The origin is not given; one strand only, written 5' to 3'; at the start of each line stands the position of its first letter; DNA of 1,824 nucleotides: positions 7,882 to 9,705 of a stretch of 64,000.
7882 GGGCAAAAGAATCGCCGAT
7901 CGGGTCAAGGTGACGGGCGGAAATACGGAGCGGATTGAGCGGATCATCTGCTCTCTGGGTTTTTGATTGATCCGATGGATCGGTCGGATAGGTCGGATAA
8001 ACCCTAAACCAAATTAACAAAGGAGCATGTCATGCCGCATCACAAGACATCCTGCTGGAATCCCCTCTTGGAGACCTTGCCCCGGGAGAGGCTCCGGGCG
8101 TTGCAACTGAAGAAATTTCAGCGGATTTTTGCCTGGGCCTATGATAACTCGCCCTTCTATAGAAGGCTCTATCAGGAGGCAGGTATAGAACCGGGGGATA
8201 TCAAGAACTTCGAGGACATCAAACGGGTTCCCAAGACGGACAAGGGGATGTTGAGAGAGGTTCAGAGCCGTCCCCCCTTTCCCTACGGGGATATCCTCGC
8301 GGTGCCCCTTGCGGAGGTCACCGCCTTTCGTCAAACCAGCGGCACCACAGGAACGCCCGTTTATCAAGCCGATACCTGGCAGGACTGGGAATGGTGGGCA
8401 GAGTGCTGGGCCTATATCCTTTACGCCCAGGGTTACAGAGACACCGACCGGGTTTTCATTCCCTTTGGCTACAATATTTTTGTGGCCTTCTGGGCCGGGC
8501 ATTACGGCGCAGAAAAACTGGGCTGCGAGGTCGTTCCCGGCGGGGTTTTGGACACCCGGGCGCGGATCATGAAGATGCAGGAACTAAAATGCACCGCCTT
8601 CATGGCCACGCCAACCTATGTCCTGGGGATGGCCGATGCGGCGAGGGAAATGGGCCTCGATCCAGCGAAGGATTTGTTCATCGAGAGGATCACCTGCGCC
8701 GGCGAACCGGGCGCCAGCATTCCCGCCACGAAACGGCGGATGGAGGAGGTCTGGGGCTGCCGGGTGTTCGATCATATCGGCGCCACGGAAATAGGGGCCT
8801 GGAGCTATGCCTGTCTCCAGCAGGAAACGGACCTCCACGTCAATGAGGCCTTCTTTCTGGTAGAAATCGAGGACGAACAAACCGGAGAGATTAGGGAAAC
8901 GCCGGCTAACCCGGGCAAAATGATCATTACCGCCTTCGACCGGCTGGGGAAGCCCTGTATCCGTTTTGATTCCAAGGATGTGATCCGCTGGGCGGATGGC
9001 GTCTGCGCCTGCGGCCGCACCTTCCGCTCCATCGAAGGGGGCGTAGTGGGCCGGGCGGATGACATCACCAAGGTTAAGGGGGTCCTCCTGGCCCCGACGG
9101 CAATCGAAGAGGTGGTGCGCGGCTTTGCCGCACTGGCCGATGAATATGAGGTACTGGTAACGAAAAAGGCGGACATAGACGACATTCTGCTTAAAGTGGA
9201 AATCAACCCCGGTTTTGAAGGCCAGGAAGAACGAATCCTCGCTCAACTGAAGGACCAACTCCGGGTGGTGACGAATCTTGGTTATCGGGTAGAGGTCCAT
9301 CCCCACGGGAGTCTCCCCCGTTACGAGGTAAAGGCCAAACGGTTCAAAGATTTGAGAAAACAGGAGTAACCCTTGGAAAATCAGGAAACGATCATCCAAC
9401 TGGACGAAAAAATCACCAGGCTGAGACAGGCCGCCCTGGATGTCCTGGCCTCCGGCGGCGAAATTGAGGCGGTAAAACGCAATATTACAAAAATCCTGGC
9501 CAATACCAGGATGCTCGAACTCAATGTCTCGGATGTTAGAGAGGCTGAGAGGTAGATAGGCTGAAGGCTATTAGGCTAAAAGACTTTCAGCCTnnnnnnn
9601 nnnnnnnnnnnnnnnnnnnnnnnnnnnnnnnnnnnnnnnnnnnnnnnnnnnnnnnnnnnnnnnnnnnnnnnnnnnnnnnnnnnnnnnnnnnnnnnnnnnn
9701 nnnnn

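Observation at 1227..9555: Expanded phenylphosphate-carboxylase-like cluster: 3 UbiD paralogs + 2 KdsC-like HAD proteins + 2 small paralogs + aryl-CoA ligase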

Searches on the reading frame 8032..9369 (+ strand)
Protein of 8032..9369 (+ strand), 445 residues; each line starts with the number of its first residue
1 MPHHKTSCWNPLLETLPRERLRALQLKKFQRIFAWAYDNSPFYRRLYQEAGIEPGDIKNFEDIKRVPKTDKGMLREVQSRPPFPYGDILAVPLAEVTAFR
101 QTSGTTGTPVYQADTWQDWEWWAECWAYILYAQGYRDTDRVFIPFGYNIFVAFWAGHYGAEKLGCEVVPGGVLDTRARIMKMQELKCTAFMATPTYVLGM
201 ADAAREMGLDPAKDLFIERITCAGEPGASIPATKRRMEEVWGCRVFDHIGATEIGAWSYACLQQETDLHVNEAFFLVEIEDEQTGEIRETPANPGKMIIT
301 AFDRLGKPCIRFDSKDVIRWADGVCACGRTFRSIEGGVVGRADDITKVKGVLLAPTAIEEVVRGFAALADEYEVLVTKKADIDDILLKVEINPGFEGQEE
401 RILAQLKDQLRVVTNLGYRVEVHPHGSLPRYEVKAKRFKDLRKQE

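Call 3: search_protein_families(library=pfam, proteins=[window:8032-9369:+], max_evalue=0.01)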
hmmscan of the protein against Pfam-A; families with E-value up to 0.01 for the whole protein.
window:8032-9369:+ (445 aa): 2 families
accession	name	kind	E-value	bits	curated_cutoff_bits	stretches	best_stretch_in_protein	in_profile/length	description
PF14535.12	AMP-binding_C_2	-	2.6e-15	56.9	25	1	350-442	1-96/96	AMP-binding enzyme C-terminal domain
PF00501.34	AMP-binding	-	5.6e-09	35.7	29.9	1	102-299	170-374/384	AMP-binding enzyme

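Call 4: search_protein_families(library=ncbifam, proteins=[window:8032-9369:+], max_evalue=0.01)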
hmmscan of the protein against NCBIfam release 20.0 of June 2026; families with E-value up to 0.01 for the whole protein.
window:8032-9369:+ (445 aa): 11 families
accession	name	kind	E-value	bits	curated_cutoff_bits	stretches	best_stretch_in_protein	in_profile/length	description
TIGR02155.1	PA_CoA_ligase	equivalog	5.1e-71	239.4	646.3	1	14-442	1-422/422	phenylacetate--CoA ligase PaaK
NF041878.1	paak_haloarch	equivalog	1.2e-69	235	700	1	14-440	6-425/427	phenylacetate--CoA ligase PaaK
NF053551.1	FlxY_rubin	equivalog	1.7e-46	158.9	520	1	17-419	5-400/424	flexirubin biosynthesis putative acyl-CoA ligase FlxY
TIGR03335.1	F390_ftsA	equivalog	3e-43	148.2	458.7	1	10-393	3-382/445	coenzyme F390 synthetase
NF041217.1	BagE_FevW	exception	8.6e-33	113.9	800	1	20-441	12-405/424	bagremycin/ferroverdin synthetase BagE/FevW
NF045666.1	DVU1553_fam_AMP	equivalog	2.3e-32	112.4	300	1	14-335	16-325/331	DVU_1553 family AMP-dependent CoA ligase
TIGR02304.1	aden_form_hyp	equivalog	8.7e-10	38.1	251.9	1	260-437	252-423/430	F390 synthetase-related protein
TIGR02262.1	benz_CoA_lig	subfamily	8.5e-06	24.8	375.25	0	99-255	166-316/508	benzoate-CoA ligase family protein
NF004837.0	PRK06187.1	subfamily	4.7e-05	21.8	476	0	98-260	174-329/531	long-chain-fatty-acid--CoA ligase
NF053567.1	HBDA_AROS1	equivalog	0.0017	16.8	1000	1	99-411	176-484/523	3-hydroxybenzoate--CoA ligase HbdA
NF005426.0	PRK07008.1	equivalog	0.0037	16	822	1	102-262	188-342/545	3-(methylthio)propionyl-CoA ligase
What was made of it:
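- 8032..9369 (+): PaaK-type aryl-CoA ligase; inferred 4-hydroxybenzoate-CoA ligase. TIGR02155 239 bits, far below the 646 cut-off (calls 3, 4).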

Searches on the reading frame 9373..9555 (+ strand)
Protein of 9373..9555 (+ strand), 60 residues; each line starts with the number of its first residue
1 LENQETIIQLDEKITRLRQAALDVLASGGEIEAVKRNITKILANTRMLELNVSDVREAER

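Call 7: search_protein_families(library=ncbifam, proteins=[window:9373-9555:+], max_evalue=0.001)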
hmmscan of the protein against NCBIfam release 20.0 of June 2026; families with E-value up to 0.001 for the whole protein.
window:9373-9555:+ (60 aa): 0 families

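Call 8: search_protein_families(library=pfam, proteins=[window:9373-9555:+], max_evalue=0.001)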
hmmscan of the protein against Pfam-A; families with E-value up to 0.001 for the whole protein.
window:9373-9555:+ (60 aa): 0 families

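Call 58: search_protein_families(library=pfam, proteins=[window:9373-9555:+], max_evalue=10)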
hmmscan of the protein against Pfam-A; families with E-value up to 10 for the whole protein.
window:9373-9555:+ (60 aa): 2 families
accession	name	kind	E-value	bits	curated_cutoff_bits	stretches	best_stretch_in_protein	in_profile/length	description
PF09857.14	YjhX_toxin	-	0.0033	17.8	27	1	14-43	3-32/85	Putative toxin of bacterial toxin-antitoxin pair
PF20661.2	SutA-RBD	-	0.027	14.3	29.3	1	25-39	18-32/35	SutA RNAP-binding domain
